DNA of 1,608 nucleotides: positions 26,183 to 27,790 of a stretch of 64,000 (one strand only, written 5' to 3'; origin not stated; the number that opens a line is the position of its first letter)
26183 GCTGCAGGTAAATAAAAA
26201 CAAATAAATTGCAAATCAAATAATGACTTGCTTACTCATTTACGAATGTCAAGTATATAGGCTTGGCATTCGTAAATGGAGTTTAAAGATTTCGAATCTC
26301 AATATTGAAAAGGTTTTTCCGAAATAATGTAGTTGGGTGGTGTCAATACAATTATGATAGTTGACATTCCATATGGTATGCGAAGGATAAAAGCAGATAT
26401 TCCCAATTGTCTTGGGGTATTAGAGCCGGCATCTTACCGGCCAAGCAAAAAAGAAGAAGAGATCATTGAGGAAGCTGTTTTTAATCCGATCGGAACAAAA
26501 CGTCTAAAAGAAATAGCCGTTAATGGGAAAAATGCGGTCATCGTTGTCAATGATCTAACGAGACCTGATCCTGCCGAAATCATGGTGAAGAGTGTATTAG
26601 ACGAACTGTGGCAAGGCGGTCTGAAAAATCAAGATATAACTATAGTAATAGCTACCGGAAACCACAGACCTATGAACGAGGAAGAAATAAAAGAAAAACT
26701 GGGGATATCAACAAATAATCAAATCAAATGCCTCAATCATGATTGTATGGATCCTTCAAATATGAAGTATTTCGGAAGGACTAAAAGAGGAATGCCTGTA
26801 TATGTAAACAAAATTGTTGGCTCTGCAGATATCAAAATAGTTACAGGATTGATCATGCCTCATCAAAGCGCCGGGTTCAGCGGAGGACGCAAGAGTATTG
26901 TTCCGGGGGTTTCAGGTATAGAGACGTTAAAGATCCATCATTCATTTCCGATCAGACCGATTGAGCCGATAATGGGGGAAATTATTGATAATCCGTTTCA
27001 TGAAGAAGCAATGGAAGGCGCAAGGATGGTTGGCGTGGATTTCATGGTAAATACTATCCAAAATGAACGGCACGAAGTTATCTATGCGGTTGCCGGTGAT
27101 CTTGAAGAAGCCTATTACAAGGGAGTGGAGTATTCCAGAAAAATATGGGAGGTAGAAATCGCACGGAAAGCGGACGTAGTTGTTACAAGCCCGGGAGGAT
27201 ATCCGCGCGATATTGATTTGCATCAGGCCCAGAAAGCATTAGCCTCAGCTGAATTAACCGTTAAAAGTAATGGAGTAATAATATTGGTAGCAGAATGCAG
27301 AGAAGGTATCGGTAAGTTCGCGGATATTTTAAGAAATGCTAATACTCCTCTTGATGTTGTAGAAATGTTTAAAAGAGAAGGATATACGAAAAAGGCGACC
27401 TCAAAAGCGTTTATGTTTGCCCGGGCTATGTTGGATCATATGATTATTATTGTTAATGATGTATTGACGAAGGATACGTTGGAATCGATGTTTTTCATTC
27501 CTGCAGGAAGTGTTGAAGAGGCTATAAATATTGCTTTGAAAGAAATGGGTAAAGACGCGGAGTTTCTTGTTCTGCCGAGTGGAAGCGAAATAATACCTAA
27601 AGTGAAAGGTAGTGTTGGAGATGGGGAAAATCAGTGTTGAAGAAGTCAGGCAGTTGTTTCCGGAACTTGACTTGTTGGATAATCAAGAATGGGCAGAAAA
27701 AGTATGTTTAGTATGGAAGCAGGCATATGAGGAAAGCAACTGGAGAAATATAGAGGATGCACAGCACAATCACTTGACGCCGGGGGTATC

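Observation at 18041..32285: Sigma-54/PrpR-like-controlled island: 2x MmgE/PrpD, LeuCD-type hydro-lyase, TRAP, LarA-like epimerase, HD, DUF1847 and IDH; candidate uncharacterised hydroxy-/tricarboxylate pathway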

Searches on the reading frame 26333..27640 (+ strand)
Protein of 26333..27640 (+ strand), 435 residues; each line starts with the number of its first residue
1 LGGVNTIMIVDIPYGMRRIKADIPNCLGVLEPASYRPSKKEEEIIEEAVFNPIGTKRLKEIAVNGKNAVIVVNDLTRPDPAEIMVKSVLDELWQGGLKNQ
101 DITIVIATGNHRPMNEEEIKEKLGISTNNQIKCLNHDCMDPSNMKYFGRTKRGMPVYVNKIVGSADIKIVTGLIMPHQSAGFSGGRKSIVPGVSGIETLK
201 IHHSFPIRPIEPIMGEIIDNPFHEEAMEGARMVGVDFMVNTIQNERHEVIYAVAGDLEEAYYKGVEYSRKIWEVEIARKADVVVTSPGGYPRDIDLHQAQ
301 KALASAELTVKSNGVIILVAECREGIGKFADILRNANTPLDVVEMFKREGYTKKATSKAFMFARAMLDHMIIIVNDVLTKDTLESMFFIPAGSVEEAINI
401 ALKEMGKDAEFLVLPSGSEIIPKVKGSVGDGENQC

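Call 3: search_protein_families(library=pfam, proteins=[window:26333-27640:+])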
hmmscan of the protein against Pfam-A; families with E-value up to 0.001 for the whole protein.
window:26333-27640:+ (435 aa): 2 families
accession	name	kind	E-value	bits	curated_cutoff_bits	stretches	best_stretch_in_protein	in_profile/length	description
PF09861.14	Lar_N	-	1.4e-63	214.2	23.3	1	14-205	1-194/204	Lactate racemase N-terminal domain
PF21113.2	LarA_C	-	1e-27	97.4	25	1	278-421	4-151/152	Lactate racemase C-terminal domain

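Call 4: search_protein_families(library=ncbifam, proteins=[window:26333-27640:+])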
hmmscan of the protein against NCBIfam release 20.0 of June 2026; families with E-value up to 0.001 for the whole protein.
window:26333-27640:+ (435 aa): 6 families
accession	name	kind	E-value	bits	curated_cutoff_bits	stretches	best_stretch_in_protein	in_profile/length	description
NF052593.1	NPN_racem_MAR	equivalog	1e-132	442.7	500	1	11-423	2-414/415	nickel-dependent malate racemase, LarAH6 family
NF052595.1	NPN_LarAH5_MAR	equivalog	1.5e-109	366.7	462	1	11-423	2-414/415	nickel-dependent malate racemase, LarAH5 family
NF033504.2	Ni_dep_LarA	equivalog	2.3e-107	359.3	460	1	10-421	2-420/422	nickel-dependent lactate racemase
NF052525.1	NPN_LarAH10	equivalog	3.9e-98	328.9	540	1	11-422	4-425/426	NPN-dependent 2-hydroxyacid racemase, LarAH10 family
NF052592.1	LarAH_14_15_16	equivalog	8.9e-22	77.1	740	1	31-204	34-211/520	NPN-dependent hydroxyacid isomerase, LarAH14/15/16 family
NF052594.1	NPN_18_hexonate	equivalog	6.4e-09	35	500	1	55-285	15-261/411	nickel-dependent putative hexonate epimerase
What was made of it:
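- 26354..27640 (+): LarA-family nickel-pincer 2-hydroxyacid racemase/epimerase (428 aa from the ATG). It is malate-racemase-like but below the equivalog cut-off. Call 4: LarAH6 malate racemase model, 443 bits against 500.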

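Call 13: search_solved_structures(query=window:26333-27640:+, max_evalue=0.00001)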
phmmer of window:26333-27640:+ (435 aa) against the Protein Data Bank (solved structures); distinct sequences matched with E-value up to 0.00001: 10.
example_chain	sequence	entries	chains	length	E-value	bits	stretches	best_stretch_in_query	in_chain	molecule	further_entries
2yjg_A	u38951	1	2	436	1.9e-74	254.5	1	10-427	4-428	LACTATE RACEMASE APOPROTEIN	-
6d6z_A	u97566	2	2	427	4.7e-71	243.3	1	14-425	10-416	Malate racemase Mar2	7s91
8ezf_B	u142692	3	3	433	4.9e-63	216.9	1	9-425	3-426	Lactate racemase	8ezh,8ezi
6c1w_A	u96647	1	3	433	5.2e-63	216.8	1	8-425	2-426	Lactate racemase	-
5huq_A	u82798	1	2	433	6.4e-63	216.5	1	9-425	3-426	Lactate racemization operon protein LarA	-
9eia_A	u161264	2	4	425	5.8e-62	213.4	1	11-424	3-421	A broad-substrate spectrum lactate racemase A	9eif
9eid_A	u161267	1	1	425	6.1e-62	213.3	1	10-424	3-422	A broad-substrate spectrum lactate racemase A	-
9q3j_A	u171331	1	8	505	1.3e-20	77.2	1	11-238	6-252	DUF2088 domain-containing protein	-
9q2u_A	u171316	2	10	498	1.5e-20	77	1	9-262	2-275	Lactate racemase A | LarA-like nickel-pincer nucleotide cofactor-utilizing enzyme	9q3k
4nar_A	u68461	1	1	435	1e-15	61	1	54-261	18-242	Putative uronate isomerase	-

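Call 20: find_encoding_contigs(protein=window:26333-27640:+, flank=10000, max_places=6)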
Protein window:26333-27640:+ (435 aa): no gene with exactly this product is on record in the collection.
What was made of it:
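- Tried and rejected: Exact look-up of the 435-aa LarA ORF failed (call 20) because the database start is 7 codons later.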

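Call 40: search_solved_structures(query=window:26333-27640:+, max_evalue=1e-50, show_alignments=5)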
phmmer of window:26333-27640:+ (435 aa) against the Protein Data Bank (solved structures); distinct sequences matched with E-value up to 1e-50: 7.
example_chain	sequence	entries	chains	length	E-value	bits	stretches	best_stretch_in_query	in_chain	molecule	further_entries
2yjg_A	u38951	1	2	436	1.9e-74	254.5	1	10-427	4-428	LACTATE RACEMASE APOPROTEIN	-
6d6z_A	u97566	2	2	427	4.7e-71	243.3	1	14-425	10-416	Malate racemase Mar2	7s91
8ezf_B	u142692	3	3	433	4.9e-63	216.9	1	9-425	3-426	Lactate racemase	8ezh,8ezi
6c1w_A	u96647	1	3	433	5.2e-63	216.8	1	8-425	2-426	Lactate racemase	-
5huq_A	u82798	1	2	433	6.4e-63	216.5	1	9-425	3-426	Lactate racemization operon protein LarA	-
9eia_A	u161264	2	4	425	5.8e-62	213.4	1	11-424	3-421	A broad-substrate spectrum lactate racemase A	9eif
9eid_A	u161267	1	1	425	6.1e-62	213.3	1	10-424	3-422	A broad-substrate spectrum lactate racemase A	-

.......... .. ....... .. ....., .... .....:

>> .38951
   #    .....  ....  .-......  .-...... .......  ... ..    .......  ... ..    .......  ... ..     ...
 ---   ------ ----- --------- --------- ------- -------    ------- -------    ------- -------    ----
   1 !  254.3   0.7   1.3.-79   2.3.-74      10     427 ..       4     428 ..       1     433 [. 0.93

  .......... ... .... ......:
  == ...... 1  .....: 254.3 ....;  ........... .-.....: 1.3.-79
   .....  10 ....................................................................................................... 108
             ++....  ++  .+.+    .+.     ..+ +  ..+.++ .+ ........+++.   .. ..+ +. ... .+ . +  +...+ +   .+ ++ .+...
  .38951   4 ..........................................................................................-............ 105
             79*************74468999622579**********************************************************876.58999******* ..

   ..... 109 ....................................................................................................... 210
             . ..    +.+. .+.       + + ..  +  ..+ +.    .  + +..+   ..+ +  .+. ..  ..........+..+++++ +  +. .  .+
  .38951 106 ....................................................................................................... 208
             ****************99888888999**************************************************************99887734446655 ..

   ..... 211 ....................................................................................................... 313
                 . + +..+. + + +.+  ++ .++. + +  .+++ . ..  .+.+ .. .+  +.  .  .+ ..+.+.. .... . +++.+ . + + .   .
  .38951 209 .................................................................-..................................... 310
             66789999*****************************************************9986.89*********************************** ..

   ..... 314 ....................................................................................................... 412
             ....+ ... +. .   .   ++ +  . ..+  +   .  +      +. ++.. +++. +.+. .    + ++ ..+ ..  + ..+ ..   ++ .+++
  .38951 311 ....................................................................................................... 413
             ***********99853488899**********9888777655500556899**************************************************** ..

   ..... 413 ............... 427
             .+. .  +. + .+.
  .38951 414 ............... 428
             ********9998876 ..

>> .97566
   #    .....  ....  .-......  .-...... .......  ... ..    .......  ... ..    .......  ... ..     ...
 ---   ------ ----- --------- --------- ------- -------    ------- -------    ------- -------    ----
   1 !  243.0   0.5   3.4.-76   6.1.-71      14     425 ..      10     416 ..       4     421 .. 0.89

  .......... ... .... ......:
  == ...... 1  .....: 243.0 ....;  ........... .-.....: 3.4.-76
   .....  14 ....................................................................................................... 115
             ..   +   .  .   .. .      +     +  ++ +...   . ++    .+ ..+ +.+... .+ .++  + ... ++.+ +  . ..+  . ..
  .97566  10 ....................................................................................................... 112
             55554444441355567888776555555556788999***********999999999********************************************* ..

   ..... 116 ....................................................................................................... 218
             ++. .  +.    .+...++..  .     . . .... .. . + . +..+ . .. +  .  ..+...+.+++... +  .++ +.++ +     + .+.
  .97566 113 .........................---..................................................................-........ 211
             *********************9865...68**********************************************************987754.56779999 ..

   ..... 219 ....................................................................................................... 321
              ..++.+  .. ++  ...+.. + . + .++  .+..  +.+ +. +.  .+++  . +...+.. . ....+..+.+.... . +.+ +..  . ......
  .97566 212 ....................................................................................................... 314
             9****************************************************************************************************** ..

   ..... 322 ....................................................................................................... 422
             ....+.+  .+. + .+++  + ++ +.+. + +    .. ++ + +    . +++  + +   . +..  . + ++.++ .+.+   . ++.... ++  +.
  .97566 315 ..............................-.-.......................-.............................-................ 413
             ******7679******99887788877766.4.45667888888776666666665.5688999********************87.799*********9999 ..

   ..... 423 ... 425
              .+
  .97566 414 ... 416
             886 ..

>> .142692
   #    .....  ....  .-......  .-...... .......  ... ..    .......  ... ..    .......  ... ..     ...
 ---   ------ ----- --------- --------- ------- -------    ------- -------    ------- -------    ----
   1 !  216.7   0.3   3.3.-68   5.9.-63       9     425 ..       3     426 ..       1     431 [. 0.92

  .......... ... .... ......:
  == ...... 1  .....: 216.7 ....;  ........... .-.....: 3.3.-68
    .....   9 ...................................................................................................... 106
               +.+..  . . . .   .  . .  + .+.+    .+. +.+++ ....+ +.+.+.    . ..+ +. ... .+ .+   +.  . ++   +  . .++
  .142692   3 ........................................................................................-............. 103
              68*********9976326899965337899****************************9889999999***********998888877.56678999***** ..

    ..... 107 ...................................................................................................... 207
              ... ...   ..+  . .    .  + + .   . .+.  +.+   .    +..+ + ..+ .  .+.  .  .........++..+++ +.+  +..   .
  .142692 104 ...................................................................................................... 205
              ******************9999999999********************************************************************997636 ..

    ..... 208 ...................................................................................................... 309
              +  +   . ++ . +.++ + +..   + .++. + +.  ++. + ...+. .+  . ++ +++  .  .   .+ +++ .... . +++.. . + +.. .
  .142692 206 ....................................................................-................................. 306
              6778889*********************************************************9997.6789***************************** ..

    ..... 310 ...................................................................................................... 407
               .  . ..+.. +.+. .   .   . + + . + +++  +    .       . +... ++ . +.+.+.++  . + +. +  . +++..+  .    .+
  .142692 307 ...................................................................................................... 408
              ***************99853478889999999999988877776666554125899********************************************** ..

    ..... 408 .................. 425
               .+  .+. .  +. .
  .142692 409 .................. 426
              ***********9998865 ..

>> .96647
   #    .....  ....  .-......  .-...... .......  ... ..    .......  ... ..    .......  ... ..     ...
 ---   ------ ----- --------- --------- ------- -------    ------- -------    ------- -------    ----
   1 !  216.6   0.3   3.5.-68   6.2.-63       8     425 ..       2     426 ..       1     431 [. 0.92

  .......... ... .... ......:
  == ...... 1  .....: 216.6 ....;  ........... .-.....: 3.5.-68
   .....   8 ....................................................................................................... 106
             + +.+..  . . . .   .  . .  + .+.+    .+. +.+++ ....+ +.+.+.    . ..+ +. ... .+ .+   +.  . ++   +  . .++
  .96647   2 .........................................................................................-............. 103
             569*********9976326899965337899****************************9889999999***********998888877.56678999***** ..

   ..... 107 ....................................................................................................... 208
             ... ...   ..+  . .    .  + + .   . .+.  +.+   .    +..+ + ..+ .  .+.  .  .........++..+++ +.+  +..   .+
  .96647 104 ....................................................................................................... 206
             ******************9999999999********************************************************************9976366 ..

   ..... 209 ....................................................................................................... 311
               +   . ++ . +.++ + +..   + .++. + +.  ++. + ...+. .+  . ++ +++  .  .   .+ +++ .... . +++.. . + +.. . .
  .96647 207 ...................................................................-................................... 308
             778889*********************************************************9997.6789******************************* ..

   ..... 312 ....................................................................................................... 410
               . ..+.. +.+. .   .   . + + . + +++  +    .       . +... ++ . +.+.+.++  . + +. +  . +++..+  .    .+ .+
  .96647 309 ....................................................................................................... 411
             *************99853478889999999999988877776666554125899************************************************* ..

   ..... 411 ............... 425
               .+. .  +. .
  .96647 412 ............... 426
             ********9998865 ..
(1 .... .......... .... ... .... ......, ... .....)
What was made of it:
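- On LarA superfamily (NPN-dependent 2-hydroxyacid racemases/epimerases): Call 40: alignment to 5HUQ, 6C1W and 6D6Z shows all five conserved.
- On Malate racemase (LarAH5/LarAH6): Call 40: the residues are S-K, so the Lys is kept and the H/Q is replaced.
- LarA's best model is the LarAH6 malate racemase (443 bits, call 4), and it keeps the malate-racemase lysine (call 40). The score is below the 500-bit equivalog cut-off, and the H/Q specificity residue is replaced by Ser (call 40).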

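Call 48: find_homologous_proteins(query=window:26333-27640:+, max_evalue=1e-40)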
Query window:26333-27640:+ (435 aa): 2355 proteins with E <= 1e-40 among 8000 candidates; the best 120 are listed.
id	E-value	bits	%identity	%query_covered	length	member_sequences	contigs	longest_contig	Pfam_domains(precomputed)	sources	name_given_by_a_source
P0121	1.0e-282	955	100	98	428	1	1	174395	PF21113.3,PF09861.15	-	-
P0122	1.6e-213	727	74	98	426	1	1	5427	PF21113.3,PF09861.15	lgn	-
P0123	4.8e-188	644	69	97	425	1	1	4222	PF21113.3,PF09861.15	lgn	-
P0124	1.9e-175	602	62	97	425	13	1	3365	PF21113.3,PF09861.15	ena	-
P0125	2.5e-171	589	62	95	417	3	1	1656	PF21113.3,PF09861.15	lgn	-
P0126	8.5e-168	577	61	96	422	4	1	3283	PF21113.3,PF09861.15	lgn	-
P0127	1.5e-138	481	51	96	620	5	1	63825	PF21113.3,PF09861.15,PF06434.20,PF00694.26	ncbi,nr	ncbi:MAG TPA: nickel-dependent lactate racemase [Firmicutes bacterium]|nr:nickel-dependent lactate r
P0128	1.8e-137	477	55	91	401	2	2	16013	PF21113.3,PF09861.15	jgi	jgi:nickel-dependent lactate racemase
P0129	4.9e-137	476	51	96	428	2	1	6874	PF21113.3,PF09861.15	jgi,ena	jgi:nickel-dependent lactate racemase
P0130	7.2e-136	472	51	95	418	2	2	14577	PF21113.3,PF09861.15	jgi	-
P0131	9.1e-134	465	52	97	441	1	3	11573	PF21113.3,PF09861.15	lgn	-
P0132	1.8e-133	464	51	95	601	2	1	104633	PF21113.3,PF09861.15,PF06434.20,PF00694.26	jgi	-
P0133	2.3e-133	463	49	95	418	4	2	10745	PF21113.3,PF09861.15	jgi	-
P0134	3.6e-133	463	52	93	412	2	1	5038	PF21113.3,PF09861.15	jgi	-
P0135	3.9e-133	463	50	95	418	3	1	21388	PF21113.3,PF09861.15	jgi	-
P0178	4.3e-123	430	49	96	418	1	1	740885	PF21113.3,PF09861.15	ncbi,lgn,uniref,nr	ncbi:nickel-dependent lactate racemase [Thermodesulforhabdus norvegica]|uniref:Nickel-dependent lact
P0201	4.6e-121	423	50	95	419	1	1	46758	PF21113.3,PF09861.15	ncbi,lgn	-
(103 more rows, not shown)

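Call 49: find_encoding_contigs(protein=P0127, flank=10000, max_places=1)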
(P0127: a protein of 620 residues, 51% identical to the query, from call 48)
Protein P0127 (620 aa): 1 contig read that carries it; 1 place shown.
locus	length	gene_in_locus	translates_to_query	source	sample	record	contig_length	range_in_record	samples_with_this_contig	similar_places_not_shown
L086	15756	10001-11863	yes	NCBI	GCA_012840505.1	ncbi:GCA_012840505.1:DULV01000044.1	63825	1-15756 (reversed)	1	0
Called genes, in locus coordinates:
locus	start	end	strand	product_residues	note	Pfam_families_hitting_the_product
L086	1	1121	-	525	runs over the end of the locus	PF01564:Spermine_synth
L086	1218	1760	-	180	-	PF00156:Pribosyltran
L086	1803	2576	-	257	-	PF02535:Zip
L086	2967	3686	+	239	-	PF00037:Fer4, PF12797:Fer4_2 (weak), PF12837:Fer4_6 (weak), PF13237:Fer4_10 (weak)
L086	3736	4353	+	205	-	-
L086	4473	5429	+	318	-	PF03401:TctC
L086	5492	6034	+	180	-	PF07331:TctB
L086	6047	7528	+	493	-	PF01970:TctA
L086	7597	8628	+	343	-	PF26233:NicX, PF02073:Peptidase_M29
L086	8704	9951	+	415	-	PF00330:Aconitase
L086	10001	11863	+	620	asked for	PF00694:Aconitase_C, PF06434:Aconitase_2_N (weak), PF09861:Lar_N, PF21113:LarA_C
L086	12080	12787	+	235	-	PF00392:GntR, PF01325:Fe_dep_repress (faint), PF07729:FCD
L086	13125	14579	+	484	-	PF02687:FtsX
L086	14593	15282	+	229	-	PF00005:ABC_tran, PF02463:SMC_N, PF13304:AAA_21 (faint)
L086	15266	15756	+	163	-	?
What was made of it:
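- One lies in a TctCBA-LeuC-(LeuD-LarA) operon (calls 48, 49).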

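Call 50: find_encoding_contigs(protein=P0122, flank=10000, max_places=1)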
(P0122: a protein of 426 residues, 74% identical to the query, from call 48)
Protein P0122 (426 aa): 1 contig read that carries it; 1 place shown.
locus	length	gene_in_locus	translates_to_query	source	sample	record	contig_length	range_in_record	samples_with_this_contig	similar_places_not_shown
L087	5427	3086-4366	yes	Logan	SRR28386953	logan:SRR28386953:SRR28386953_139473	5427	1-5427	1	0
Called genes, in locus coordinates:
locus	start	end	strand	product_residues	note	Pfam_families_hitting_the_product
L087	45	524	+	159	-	PF04290:DctQ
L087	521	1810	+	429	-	PF06808:DctM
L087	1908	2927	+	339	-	PF03480:DctP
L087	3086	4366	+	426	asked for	PF09861:Lar_N, PF21113:LarA_C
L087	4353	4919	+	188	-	PF01966:HD (weak)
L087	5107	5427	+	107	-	?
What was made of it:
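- DctQMP-LarA-HD is repeated in L087 (call 50). The DctQMP-LarA-HD block exists as a unit in L087 (call 50).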

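Call 51: find_encoding_contigs(protein=P0201, flank=10000, max_places=1)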
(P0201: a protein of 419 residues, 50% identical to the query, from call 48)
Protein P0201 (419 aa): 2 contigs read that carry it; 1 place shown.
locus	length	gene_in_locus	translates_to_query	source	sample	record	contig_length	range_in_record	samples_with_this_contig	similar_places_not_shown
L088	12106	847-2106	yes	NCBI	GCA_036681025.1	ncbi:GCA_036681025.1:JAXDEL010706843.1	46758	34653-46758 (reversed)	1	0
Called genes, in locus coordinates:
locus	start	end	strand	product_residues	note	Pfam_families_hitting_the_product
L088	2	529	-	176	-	?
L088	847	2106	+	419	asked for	PF09861:Lar_N, PF21113:LarA_C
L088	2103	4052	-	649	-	PF06506:PrpR_N, PF00989:PAS (faint), PF00158:Sigma54_activat, PF14532:Sigma54_activ_2, PF07724:AAA_2 (weak), PF07728:AAA_5, PF25601:AAA_lid_14, PF02954:HTH_8, +1 more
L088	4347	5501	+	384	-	PF04303:PrpF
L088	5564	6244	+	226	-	PF13187:Fer4_9, PF14691:Fer4_20 (faint), PF13183:Fer4_8 (weak), PF13237:Fer4_10, PF12838:Fer4_7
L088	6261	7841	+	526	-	PF00890:FAD_binding_2, PF01134:GIDA (faint), PF01266:DAO (weak), PF03486:HI0933_like, PF07992:Pyr_redox_2 (faint)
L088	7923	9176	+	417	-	PF00330:Aconitase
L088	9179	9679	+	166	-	PF00694:Aconitase_C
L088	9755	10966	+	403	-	PF00180:Iso_dh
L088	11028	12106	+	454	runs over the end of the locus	PF03972:MmgE_PrpD_N, PF19305:MmgE_PrpD_C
